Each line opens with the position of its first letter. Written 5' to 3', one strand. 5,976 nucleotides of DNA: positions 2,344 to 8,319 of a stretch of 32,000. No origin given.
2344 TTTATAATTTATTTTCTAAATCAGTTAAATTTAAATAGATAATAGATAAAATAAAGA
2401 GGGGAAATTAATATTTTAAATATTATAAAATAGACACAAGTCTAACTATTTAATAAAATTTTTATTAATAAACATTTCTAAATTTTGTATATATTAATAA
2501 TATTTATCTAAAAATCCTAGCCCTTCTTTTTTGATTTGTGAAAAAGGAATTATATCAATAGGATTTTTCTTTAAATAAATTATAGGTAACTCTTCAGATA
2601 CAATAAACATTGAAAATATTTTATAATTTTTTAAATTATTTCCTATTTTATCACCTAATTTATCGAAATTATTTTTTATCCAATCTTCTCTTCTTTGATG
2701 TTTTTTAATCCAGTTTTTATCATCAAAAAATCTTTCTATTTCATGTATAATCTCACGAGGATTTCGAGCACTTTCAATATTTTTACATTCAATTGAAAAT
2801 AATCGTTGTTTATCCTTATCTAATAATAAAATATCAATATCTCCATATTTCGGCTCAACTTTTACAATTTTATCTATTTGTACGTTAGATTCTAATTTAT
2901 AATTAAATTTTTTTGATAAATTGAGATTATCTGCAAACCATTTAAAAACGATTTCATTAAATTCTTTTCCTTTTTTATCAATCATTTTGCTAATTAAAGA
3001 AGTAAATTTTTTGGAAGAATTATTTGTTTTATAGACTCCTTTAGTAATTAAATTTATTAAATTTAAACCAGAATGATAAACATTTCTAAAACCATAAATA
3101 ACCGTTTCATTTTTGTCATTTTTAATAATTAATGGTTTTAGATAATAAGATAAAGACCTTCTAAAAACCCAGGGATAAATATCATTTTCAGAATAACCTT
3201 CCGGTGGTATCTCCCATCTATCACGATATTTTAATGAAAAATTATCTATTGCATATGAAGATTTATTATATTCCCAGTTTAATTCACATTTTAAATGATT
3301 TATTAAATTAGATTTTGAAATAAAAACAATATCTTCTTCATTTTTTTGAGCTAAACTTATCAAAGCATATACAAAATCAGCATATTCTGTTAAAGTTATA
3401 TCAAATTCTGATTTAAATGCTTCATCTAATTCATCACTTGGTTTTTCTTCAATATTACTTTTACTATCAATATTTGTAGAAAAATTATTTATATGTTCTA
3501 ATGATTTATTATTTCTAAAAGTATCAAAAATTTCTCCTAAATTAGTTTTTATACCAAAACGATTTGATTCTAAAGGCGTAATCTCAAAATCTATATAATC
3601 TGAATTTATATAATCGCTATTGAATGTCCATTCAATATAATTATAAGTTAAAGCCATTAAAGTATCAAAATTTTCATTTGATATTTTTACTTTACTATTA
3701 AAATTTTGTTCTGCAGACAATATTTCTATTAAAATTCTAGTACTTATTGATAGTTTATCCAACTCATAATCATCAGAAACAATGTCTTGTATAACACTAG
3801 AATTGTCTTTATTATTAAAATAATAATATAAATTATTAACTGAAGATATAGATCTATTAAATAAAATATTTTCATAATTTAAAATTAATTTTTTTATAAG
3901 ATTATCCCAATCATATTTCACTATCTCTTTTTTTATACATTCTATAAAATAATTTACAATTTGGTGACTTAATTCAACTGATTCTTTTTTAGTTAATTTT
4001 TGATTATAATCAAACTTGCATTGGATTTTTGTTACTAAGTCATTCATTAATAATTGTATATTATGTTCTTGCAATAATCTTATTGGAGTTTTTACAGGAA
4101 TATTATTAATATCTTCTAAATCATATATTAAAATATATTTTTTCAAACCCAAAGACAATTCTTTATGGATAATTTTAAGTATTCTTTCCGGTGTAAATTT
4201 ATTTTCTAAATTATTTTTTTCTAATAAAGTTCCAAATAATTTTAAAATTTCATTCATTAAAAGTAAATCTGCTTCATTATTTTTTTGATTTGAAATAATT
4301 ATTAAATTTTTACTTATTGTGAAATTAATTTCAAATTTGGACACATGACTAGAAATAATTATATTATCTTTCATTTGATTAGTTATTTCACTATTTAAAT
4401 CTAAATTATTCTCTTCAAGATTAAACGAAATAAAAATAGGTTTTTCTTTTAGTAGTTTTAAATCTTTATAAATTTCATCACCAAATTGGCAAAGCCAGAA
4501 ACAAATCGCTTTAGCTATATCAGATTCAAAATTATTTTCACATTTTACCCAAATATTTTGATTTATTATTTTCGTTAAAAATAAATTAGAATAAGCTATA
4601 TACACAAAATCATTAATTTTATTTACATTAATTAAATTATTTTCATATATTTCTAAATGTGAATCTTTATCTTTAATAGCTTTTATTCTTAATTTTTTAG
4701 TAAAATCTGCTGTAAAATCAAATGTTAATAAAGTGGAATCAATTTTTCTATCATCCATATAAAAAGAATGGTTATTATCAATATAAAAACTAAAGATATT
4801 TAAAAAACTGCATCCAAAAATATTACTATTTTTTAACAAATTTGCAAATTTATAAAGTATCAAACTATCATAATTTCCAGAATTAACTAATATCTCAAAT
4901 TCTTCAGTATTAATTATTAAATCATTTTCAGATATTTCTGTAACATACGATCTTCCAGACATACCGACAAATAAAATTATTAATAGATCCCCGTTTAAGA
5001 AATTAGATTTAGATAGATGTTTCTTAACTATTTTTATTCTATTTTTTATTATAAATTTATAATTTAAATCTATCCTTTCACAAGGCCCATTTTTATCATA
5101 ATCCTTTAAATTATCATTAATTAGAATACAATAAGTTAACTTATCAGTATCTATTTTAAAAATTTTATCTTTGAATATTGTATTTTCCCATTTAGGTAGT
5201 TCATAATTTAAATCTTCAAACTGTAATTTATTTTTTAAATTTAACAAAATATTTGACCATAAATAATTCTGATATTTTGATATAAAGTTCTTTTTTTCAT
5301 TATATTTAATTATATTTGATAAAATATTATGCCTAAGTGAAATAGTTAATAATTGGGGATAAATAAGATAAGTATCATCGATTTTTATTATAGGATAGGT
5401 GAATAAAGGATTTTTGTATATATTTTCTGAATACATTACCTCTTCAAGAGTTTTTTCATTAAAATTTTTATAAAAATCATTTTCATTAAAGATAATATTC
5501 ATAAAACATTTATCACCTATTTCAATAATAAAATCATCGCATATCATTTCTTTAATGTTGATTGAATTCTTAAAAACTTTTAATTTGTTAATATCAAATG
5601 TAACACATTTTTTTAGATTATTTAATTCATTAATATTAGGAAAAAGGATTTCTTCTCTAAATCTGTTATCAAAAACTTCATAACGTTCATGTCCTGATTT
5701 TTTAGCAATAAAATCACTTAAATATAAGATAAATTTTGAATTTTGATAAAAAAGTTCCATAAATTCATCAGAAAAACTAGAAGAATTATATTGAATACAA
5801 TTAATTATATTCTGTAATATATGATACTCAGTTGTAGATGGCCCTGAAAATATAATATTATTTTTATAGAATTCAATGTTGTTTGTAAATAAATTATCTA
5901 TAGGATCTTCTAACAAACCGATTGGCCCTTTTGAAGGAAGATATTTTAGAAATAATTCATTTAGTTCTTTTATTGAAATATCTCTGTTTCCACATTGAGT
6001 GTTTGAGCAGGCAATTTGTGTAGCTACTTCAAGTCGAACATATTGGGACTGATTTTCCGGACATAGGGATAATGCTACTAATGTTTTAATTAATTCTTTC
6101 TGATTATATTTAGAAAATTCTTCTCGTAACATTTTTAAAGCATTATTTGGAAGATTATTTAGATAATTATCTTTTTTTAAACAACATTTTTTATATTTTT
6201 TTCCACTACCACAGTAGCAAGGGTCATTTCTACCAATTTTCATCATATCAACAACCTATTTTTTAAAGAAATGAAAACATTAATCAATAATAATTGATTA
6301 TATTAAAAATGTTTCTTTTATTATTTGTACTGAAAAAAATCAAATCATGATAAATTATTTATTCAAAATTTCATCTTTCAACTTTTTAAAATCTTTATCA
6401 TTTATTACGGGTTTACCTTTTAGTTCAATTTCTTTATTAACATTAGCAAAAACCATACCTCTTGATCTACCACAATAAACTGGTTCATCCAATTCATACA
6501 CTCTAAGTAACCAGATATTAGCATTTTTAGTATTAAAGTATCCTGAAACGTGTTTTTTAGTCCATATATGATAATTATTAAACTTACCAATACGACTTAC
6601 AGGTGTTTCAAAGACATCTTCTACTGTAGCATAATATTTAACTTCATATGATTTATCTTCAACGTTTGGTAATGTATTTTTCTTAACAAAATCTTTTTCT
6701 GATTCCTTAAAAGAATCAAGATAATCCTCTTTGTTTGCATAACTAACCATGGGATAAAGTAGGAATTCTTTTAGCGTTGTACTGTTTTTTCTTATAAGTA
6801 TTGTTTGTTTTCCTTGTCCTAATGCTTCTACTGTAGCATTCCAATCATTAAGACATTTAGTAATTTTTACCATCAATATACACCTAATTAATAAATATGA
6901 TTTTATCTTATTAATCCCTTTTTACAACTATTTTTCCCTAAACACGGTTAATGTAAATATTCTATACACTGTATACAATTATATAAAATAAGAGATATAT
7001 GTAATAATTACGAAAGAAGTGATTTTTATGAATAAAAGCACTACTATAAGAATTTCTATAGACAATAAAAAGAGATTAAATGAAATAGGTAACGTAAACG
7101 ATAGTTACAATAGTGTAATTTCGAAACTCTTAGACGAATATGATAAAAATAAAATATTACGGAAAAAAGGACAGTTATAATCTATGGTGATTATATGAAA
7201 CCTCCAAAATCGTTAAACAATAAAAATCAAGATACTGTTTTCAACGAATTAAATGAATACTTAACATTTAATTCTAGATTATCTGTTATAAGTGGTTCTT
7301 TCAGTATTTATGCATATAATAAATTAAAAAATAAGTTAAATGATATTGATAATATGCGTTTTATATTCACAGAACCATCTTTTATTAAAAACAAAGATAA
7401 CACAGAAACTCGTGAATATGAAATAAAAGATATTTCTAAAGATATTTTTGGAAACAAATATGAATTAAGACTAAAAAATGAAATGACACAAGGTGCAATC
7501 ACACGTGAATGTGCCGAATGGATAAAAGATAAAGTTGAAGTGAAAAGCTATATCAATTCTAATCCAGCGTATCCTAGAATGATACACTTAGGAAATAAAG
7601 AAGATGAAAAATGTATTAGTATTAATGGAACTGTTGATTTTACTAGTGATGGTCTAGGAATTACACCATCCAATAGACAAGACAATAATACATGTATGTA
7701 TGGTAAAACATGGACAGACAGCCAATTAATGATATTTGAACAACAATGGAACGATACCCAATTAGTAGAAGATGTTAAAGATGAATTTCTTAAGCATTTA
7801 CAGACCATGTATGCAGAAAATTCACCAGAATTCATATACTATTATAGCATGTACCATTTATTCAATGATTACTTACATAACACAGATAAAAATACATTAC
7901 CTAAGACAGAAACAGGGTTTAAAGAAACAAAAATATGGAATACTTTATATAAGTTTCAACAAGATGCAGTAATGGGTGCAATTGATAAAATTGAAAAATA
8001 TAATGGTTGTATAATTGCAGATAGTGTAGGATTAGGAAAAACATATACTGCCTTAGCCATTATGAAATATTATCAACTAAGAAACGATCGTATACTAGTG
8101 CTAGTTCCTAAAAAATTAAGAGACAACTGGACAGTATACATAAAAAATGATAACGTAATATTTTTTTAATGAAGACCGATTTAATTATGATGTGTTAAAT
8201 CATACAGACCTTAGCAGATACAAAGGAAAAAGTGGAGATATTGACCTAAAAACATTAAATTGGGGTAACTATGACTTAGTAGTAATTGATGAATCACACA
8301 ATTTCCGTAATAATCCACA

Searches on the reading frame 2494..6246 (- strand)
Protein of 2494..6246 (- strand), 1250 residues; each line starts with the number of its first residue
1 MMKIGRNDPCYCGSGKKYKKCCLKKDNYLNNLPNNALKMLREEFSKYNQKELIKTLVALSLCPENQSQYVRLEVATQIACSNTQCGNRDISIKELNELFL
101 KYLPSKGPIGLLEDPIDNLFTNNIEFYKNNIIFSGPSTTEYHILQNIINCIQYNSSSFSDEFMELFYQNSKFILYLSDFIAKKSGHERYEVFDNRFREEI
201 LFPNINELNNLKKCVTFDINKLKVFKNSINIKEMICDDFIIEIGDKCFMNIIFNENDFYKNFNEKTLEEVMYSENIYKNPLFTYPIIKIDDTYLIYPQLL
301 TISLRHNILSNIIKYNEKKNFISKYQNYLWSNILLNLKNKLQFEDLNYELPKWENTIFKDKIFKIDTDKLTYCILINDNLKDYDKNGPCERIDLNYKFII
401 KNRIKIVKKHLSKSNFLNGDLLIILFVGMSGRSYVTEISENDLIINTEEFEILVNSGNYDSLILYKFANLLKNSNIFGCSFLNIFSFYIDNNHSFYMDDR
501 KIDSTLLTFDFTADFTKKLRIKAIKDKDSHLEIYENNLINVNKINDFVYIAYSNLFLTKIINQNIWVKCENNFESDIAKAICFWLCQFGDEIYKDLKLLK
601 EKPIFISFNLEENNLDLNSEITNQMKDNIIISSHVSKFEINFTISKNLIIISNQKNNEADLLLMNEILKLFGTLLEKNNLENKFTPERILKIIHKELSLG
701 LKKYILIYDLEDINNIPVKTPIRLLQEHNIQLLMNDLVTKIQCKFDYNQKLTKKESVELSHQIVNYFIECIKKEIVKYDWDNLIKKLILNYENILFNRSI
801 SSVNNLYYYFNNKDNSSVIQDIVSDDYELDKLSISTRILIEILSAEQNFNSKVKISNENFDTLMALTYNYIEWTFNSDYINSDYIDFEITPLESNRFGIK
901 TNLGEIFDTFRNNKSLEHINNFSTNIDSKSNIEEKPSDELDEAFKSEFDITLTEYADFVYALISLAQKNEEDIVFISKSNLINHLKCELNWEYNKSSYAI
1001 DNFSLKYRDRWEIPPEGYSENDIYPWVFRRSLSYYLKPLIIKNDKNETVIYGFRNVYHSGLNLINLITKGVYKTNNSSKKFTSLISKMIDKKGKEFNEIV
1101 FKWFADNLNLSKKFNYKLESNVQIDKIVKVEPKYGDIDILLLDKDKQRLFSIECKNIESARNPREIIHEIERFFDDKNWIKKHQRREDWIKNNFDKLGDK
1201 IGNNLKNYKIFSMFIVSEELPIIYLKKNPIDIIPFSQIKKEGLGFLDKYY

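Call 66: search_protein_families(library=pfam, proteins=[window:2494-6246:-], max_evalue=0.001)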
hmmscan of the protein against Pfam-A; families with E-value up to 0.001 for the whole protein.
window:2494-6246:- (1250 aa): 1 family
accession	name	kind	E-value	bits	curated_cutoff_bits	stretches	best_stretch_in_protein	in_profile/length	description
PF02810.21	SEC-C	-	3.1e-08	33.8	20.4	1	6-23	1-18/19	SEC-C motif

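Call 71: search_protein_families(library=padloc, proteins=[window:2494-6246:-], max_evalue=0.001)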
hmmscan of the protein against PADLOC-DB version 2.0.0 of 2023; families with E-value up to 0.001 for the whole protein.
window:2494-6246:- (1250 aa): 3 families
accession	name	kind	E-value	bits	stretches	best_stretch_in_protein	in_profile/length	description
PDLC02221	Upx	-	5.8e-35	118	2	572-1226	579-1251/1271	-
PDLC00872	E2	-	6.5e-07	27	1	3-49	167-213/216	E2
PDLC04917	PDC-S12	-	2.4e-06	25.6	1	2-24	196-218/218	-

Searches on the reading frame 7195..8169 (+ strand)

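Call 66: search_protein_families(library=pfam, proteins=[window:7195-8169:+], max_evalue=0.001)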
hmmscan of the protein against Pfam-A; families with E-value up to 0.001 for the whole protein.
window:7195-8169:+ (324 aa): 3 families
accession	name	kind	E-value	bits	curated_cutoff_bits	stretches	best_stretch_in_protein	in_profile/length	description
PF00176.29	SNF2-rel_dom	-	8e-07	28.9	24.9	1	257-316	15-70/290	SNF2-related domain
PF04851.21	ResIII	-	8.3e-06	26.2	22.5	1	251-307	4-63/164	Type III restriction enzyme, res subunit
PF20720.3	nSTAND3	-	5.2e-05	23.4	27.2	1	256-324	4-71/155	Novel STAND NTPase 3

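Call 71: search_protein_families(library=padloc, proteins=[window:7195-8169:+], max_evalue=0.001)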
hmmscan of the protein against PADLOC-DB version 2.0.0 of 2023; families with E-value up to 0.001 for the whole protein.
window:7195-8169:+ (324 aa): 18 families
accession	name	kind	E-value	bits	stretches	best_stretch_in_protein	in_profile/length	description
PDLC01075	C3a139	-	1.9e-27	94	1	27-314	22-275/948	HKD+Snf2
PDLC02619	DrmD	-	3.2e-08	30.2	1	254-317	36-99/872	DrmD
PDLC04556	PDC-M27C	-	6.9e-08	29.3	1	252-313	37-101/892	-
PDLC00633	ZorD1|ZorD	-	1.7e-07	27.7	1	246-316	439-511/908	"SWI2/SNF2 helicase, Mrr-like nuclease"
PDLC02707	PbeA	-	4e-07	27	1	128-317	139-319/672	PbeA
PDLC00632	ZorD1|ZorD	-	1.3e-06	24.6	1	267-314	614-664/1101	"SWI2/SNF2 helicase, Mrr-like nuclease"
PDLC02843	DpdE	-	1.5e-06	24.4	1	251-313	159-221/1091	DpdE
PDLC02623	DrmD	-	1.5e-06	24.3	1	268-318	117-169/1040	DrmD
PDLC00627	ZorD1|ZorD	-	3.8e-06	23.1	1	253-313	468-535/1006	"SWI2/SNF2 helicase, Mrr-like nuclease"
PDLC00631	ZorD1|ZorD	-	8.1e-06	21.9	1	249-313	440-510/1071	"SWI2/SNF2 helicase, Mrr-like nuclease"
PDLC02504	BrxHI|BrxHII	-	2.3e-05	20.5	1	252-313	111-172/971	BrxHII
PDLC02622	DrmD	-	4.7e-05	20.4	1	251-317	123-189/422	DrmD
PDLC00634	ZorD1|ZorD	-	8.2e-05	18.5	1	255-313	499-563/1208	"SWI2/SNF2 helicase, Mrr-like nuclease"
PDLC02846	DpdE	-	0.00012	18.1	1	264-314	177-227/1034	DpdE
PDLC02500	BrxHI|BrxHII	-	0.0002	18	1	273-316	111-156/933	BrxHI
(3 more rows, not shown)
